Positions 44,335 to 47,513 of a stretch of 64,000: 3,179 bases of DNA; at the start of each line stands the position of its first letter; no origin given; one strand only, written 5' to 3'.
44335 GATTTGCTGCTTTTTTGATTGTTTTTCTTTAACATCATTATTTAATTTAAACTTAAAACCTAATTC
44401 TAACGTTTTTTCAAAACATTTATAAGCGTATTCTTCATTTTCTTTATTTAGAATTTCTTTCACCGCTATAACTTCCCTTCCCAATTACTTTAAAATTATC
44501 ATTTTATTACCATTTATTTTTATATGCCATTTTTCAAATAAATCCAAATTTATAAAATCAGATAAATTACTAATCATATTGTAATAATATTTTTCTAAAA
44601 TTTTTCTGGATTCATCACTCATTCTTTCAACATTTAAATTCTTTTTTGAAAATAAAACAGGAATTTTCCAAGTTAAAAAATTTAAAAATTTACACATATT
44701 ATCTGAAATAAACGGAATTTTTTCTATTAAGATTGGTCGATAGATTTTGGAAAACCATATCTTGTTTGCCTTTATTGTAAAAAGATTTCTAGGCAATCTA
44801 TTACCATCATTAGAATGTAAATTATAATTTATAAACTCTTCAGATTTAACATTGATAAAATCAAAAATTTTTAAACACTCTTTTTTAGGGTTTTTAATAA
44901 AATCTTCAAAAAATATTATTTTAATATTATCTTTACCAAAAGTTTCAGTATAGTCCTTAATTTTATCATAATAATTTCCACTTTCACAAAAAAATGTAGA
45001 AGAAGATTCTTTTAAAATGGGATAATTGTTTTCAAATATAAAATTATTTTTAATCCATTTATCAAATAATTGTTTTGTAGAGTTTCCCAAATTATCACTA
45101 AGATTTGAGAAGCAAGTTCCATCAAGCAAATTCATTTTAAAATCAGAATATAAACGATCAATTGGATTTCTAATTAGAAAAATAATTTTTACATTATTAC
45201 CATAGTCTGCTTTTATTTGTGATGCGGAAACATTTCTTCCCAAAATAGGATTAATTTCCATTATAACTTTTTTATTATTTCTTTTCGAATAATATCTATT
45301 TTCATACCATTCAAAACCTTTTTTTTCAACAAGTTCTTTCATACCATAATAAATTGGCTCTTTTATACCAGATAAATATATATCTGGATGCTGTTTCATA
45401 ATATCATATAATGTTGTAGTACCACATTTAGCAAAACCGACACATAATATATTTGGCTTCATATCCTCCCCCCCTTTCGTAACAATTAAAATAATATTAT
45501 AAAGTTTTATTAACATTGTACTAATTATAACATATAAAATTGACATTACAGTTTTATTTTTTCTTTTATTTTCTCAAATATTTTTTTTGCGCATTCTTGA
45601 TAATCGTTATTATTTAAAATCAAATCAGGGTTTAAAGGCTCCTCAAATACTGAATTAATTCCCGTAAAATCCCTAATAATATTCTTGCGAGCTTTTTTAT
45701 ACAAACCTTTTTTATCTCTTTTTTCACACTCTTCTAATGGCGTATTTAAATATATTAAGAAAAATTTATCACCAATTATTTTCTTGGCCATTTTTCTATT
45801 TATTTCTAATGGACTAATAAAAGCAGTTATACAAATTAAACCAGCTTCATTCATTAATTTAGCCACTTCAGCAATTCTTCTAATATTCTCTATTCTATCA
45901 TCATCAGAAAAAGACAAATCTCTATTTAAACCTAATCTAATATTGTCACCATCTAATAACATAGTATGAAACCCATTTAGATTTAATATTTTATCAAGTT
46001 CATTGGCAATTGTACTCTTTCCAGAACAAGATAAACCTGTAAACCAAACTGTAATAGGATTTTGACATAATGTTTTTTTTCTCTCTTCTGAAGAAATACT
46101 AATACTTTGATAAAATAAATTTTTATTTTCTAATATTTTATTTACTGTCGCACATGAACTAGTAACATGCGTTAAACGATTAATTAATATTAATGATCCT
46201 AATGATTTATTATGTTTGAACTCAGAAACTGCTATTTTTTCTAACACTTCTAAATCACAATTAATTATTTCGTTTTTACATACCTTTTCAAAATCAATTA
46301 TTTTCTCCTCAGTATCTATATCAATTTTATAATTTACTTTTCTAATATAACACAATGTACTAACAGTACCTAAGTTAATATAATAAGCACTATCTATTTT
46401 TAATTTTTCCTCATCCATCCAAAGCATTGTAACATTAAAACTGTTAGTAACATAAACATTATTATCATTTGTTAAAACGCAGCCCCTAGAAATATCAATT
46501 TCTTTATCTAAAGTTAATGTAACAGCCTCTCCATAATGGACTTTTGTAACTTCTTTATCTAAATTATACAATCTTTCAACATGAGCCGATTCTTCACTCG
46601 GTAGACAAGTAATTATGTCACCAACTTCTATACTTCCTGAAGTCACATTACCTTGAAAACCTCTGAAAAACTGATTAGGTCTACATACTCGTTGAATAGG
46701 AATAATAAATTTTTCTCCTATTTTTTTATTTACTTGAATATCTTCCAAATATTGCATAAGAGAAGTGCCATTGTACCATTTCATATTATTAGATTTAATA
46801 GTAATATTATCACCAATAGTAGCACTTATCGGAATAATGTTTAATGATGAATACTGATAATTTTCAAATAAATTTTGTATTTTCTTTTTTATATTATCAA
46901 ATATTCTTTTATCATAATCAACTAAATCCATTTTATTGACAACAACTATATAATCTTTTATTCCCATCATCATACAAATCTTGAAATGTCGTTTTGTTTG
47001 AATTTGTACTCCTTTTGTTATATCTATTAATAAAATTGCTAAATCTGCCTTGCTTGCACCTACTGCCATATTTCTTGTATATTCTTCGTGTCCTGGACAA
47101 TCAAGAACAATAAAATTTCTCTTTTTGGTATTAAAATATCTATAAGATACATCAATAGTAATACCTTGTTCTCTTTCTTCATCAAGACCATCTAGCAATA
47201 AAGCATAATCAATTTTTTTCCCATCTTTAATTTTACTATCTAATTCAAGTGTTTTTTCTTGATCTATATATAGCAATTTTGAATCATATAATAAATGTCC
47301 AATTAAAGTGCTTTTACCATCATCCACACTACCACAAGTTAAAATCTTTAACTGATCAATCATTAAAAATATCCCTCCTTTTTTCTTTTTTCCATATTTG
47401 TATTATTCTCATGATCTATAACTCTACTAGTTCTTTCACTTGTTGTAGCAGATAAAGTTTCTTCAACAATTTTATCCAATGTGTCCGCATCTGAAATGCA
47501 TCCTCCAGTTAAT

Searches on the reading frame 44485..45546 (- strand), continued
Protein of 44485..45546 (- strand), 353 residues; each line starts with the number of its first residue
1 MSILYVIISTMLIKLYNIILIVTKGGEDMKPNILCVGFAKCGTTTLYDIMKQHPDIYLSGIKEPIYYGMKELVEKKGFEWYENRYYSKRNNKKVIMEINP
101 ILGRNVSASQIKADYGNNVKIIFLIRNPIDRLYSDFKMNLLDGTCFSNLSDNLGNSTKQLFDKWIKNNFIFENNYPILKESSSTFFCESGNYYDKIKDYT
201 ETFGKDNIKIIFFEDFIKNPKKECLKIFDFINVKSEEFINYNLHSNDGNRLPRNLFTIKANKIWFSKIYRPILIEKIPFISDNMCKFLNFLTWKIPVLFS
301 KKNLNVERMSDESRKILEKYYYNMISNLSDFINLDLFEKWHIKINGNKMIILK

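Call 63: find_encoding_contigs(protein=P0034, flank=9000, max_places=2)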
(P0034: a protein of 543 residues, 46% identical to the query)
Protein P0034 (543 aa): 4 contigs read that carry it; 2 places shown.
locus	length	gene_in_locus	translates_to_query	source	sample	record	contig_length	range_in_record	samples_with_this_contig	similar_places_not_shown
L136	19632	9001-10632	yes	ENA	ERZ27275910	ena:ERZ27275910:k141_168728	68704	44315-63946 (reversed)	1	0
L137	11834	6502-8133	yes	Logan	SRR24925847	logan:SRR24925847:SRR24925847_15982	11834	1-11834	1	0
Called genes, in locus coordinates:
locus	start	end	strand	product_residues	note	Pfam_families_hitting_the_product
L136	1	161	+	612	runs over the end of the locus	PF00126:HTH_1, PF03466:LysR_substrate, PF04055:Radical_SAM, PF13353:Fer4_12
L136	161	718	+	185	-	PF01928:CYTH (weak)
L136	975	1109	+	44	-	-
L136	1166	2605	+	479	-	PF13328:HD_4, PF01966:HD, PF04607:RelA_SpoT, PF02824:TGS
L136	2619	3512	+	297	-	PF01507:PAPS_reduct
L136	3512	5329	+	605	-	PF00009:GTP_EFTU, PF01926:MMR_HSR1 (faint), PF03193:RsgA_GTPase (faint), PF22594:GTP-eEF1A_C, PF01583:APS_kinase, PF08433:KTI12 (weak)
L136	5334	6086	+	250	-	PF01925:TauE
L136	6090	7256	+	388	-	-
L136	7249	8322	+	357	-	-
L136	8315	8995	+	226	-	PF03575:Peptidase_S51 (weak)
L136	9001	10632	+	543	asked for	PF08282:Hydrolase_3, PF00685:Sulfotransfer_1, PF13469:Sulfotransfer_3 (faint)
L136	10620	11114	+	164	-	PF00293:NUDIX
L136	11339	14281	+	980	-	PF02463:SMC_N, PF13304:AAA_21 (weak), PF13476:AAA_23, PF13555:AAA_29 (faint), PF06470:SMC_hinge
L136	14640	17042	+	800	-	PF13385:Laminin_G_3, PF19078:Big_12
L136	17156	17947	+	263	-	PF01790:LGT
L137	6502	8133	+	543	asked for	PF08282:Hydrolase_3, PF00685:Sulfotransfer_1, PF13469:Sulfotransfer_3 (faint)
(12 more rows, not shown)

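Call 64: find_encoding_contigs(protein=P0023, flank=9000, max_places=1)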
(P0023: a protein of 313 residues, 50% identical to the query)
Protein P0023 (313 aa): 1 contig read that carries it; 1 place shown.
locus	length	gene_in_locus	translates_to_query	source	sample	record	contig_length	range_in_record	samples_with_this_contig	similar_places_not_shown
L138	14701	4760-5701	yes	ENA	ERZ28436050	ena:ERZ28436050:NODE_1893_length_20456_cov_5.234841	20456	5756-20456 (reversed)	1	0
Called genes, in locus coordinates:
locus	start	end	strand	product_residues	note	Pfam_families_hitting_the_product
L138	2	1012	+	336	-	?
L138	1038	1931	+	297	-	PF01507:PAPS_reduct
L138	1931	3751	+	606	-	PF00009:GTP_EFTU, PF01926:MMR_HSR1 (faint), PF22594:GTP-eEF1A_C, PF01583:APS_kinase, PF08433:KTI12 (faint)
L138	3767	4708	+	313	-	PF00685:Sulfotransfer_1, PF13469:Sulfotransfer_3 (weak)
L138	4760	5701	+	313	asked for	PF00685:Sulfotransfer_1, PF13469:Sulfotransfer_3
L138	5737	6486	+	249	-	PF01925:TauE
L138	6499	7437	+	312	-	PF00685:Sulfotransfer_1, PF13469:Sulfotransfer_3 (faint)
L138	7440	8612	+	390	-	-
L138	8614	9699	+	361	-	-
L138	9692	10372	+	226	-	PF03575:Peptidase_S51 (weak)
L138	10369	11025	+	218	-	PF08282:Hydrolase_3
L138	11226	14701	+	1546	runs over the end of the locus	PF14480:DNA_pol3_a_NI, PF02811:PHP, PF00929:RNase_T, PF07733:DNA_pol3_alpha, PF17657:DNA_pol3_finger, PF14579:HHH_6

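Call 90: search_solved_structures(query=L008:10981-11997:+, max_evalue=0.001)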
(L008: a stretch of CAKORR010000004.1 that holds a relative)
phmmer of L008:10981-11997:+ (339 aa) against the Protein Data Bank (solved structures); distinct sequences matched with E-value up to 0.001: 32.
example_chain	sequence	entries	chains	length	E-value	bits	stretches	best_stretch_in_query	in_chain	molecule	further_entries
3a04_A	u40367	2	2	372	6.4e-07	32.5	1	49-270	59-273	Tryptophanyl-tRNA synthetase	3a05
3qe4_A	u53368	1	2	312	2.7e-06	30.4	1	50-114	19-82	Tyrosyl-tRNA synthetase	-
7ckg_A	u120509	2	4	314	3.2e-06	30.2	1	53-114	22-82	Tyrosine--tRNA ligase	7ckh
4nx2_A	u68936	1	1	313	3.3e-06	30.2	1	50-273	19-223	Tyrosine--tRNA ligase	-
5l7p_A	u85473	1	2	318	4e-06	29.9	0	50-114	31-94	Tyrosine--tRNA ligase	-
3n2y_A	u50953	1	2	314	4.6e-06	29.7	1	50-273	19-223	Tyrosyl-tRNA synthetase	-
2ag6_A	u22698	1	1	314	5.6e-06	29.4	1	50-273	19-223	Tyrosyl-tRNA synthetase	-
1zh0_A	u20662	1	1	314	5.6e-06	29.4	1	50-273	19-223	Tyrosyl-tRNA synthetase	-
1zh6_A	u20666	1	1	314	7.5e-06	29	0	50-114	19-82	Tyrosyl-tRNA synthetase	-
3d6u_A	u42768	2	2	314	7.5e-06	29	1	49-273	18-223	Tyrosyl-tRNA synthetase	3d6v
5u36_A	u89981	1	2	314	8e-06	28.9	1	52-273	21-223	Tyrosine--tRNA ligase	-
1u7x_A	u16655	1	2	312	8.9e-06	28.8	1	51-273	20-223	Tyrosyl-tRNA synthetase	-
1j1u_A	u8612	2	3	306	9.6e-06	28.7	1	51-273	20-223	Tyrosyl-tRNA synthetase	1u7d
5n5u_A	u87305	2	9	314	9.7e-06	28.6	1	52-273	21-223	Tyrosine--tRNA ligase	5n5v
2hgz_A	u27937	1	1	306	1.1e-05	28.5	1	56-273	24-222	Tyrosyl-tRNA synthetase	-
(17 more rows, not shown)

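Call 94: find_encoding_contigs(protein=P0044, flank=8000, max_places=1)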
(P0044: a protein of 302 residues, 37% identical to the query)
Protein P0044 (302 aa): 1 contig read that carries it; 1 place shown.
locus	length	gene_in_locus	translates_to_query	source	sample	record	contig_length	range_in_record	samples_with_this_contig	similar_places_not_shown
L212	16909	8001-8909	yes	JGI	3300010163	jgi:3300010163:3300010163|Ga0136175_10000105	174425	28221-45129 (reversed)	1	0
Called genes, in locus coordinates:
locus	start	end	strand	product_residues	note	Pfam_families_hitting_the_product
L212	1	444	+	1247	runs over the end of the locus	PF13385:Laminin_G_3, PF22848:ASD1_dom, PF06964:Alpha-L-AF_C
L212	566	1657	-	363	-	PF11760:CbiG_N, PF11761:CbiG_mid (weak), PF01890:CbiG_C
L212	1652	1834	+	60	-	-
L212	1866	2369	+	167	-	-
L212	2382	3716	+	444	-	PF22674:C2185-like_N (weak)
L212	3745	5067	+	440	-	PF00535:Glycos_transf_2, PF13641:Glyco_tranf_2_3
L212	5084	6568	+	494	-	PF22674:C2185-like_N, PF00534:Glycos_transf_1, PF13692:Glyco_trans_1_4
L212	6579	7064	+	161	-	PF22674:C2185-like_N (weak)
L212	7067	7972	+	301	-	PF00685:Sulfotransfer_1, PF13469:Sulfotransfer_3 (faint)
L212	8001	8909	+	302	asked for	PF00685:Sulfotransfer_1, PF13469:Sulfotransfer_3 (weak)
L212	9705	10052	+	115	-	-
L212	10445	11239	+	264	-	PF06180:CbiK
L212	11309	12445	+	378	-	PF01888:CbiD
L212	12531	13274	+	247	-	PF00590:TP_methylase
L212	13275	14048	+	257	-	PF00590:TP_methylase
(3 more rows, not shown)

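Call 95: find_encoding_contigs(protein=P0041, flank=8000, max_places=1)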
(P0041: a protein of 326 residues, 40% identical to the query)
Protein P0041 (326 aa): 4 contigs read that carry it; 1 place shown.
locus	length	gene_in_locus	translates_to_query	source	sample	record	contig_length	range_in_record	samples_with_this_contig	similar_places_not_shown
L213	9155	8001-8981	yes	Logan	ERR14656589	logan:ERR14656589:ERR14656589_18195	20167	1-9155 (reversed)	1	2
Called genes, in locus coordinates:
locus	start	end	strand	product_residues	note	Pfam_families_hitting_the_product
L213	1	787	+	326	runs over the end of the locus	PF00535:Glycos_transf_2, PF10111:Glyco_tranf_2_2, PF13641:Glyco_tranf_2_3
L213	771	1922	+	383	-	PF22674:C2185-like_N (weak), PF04055:Radical_SAM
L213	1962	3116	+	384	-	PF00535:Glycos_transf_2, PF10111:Glyco_tranf_2_2, PF13641:Glyco_tranf_2_3 (weak), PF22674:C2185-like_N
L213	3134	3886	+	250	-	-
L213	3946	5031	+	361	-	PF14307:Glyco_tran_WbsX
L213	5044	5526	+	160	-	-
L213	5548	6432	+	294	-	PF01531:Glyco_transf_11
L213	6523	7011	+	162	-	PF22674:C2185-like_N (weak)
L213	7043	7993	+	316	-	PF00685:Sulfotransfer_1, PF13469:Sulfotransfer_3 (faint)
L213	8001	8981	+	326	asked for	PF00685:Sulfotransfer_1, PF13469:Sulfotransfer_3 (faint)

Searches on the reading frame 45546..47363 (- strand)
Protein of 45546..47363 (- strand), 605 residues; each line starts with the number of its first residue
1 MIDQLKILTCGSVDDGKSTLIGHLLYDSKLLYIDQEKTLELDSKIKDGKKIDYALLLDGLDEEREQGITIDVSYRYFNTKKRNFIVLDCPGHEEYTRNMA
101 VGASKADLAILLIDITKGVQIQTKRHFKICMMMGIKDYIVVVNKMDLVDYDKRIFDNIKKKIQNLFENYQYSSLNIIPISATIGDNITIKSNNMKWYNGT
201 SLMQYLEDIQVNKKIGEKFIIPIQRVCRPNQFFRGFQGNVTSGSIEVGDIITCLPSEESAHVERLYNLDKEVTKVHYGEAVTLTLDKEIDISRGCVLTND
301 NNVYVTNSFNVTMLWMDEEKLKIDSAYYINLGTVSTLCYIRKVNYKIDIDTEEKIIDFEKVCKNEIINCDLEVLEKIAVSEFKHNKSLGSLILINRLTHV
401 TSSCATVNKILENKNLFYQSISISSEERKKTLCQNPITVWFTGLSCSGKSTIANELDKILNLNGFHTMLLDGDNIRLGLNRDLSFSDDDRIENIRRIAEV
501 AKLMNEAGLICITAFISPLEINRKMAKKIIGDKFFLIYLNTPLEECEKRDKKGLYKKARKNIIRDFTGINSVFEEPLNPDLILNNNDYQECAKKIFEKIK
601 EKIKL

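Call 3: search_protein_families(library=pfam, proteins=[window:45546-47363:-])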
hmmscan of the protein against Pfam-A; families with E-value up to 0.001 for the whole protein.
window:45546-47363:- (605 aa): 9 families
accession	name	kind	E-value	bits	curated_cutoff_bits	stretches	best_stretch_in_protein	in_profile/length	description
PF01583.26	APS_kinase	-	4e-61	206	21.1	1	436-583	2-151/152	Adenylylsulphate kinase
PF00009.33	GTP_EFTU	-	2.5e-45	154.8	26.5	1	6-204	5-180/188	Elongation factor Tu GTP binding domain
PF22594.2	GTP-eEF1A_C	-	1.5e-14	54.6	27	1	308-401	1-94/101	GTP-eEF1A C-terminal domain-like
PF01926.29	MMR_HSR1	-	1.8e-08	34.9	21.9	1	65-144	29-113/113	50S ribosome-binding GTPase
PF13238.12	AAA_18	-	1e-06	29.6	29.4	1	441-560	3-118/128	AAA domain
PF03029.23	ATP_bind_1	-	6.1e-05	23.4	27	0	80-158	89-182/240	Conserved hypothetical ATP binding protein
PF13671.12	AAA_33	-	0.00014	22.6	27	1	439-552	2-117/143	AAA domain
PF03193.22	RsgA_GTPase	-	0.00015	22.1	30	0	385-459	51-129/174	RsgA GTPase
PF08433.16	KTI12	-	0.00019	21.5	22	1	439-554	4-120/271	Chromatin associated protein KTI12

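Call 4: search_protein_families(library=ncbifam, proteins=[window:45546-47363:-])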
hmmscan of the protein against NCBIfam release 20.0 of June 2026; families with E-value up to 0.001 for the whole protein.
window:45546-47363:- (605 aa): 43 families (the best 25 are shown)
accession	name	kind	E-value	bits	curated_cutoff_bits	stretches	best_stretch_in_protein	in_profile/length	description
NF004035.0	PRK05506.1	subfamily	6.1e-217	721.8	715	1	5-602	25-629/632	bifunctional sulfate adenylyltransferase subunit 1/adenylylsulfate kinase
NF003478.0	PRK05124.1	equivalog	8.9e-146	486.2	590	1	4-425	27-451/475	sulfate adenylyltransferase subunit CysN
TIGR02034.1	CysN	subfamily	6.5e-141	470.1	336.1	1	5-403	1-402/406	sulfate adenylyltransferase, large subunit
NF008969.0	PRK12317.1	subfamily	3.1e-72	243.5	502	1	5-390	8-403/426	elongation factor 1-alpha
NF003013.0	PRK03846.1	subfamily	2.4e-67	226.5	163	1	412-601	4-196/202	adenylyl-sulfate kinase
TIGR00455.1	apsK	equivalog_domain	9.4e-64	214.5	138.7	1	423-598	5-183/184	adenylyl-sulfate kinase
TIGR00483.1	EF-1_alpha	equivalog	5.9e-63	212.8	540.1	1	5-363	8-376/427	translation elongation factor EF-1 subunit alpha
NF004040.0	PRK05537.1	equivalog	8.3e-49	166.5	669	1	434-602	394-567/572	bifunctional sulfate adenylyltransferase/adenylylsulfate kinase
NF002059.0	PRK00889.1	subfamily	1.7e-45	154.9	244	1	435-602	4-172/177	adenylyl-sulfate kinase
TIGR00475.1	selB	equivalog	2.6e-33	115.6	242.25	1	59-332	27-294/581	selenocysteine-specific translation elongation factor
NF004041.0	PRK05541.1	subfamily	1.3e-32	113.2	127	1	433-602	4-169/176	adenylyl-sulfate kinase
NF000766.0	PRK00049.1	subfamily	1.7e-32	112.7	449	1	6-319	14-317/396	elongation factor Tu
NF009373.0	PRK12736.1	subfamily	1.8e-32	112.6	452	1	5-328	13-324/394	elongation factor Tu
NF009372.0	PRK12735.1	subfamily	9.2e-32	110.3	479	1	6-320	14-318/396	elongation factor Tu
TIGR00485.1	EF-Tu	equivalog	2.5e-31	108.8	522.4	1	6-379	14-369/394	elongation factor Tu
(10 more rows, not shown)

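Call 59: search_protein_families(library=padloc, proteins=[window:45546-47363:-], max_evalue=0.001)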
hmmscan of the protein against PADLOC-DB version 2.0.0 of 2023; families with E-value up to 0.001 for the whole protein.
window:45546-47363:- (605 aa): 0 families
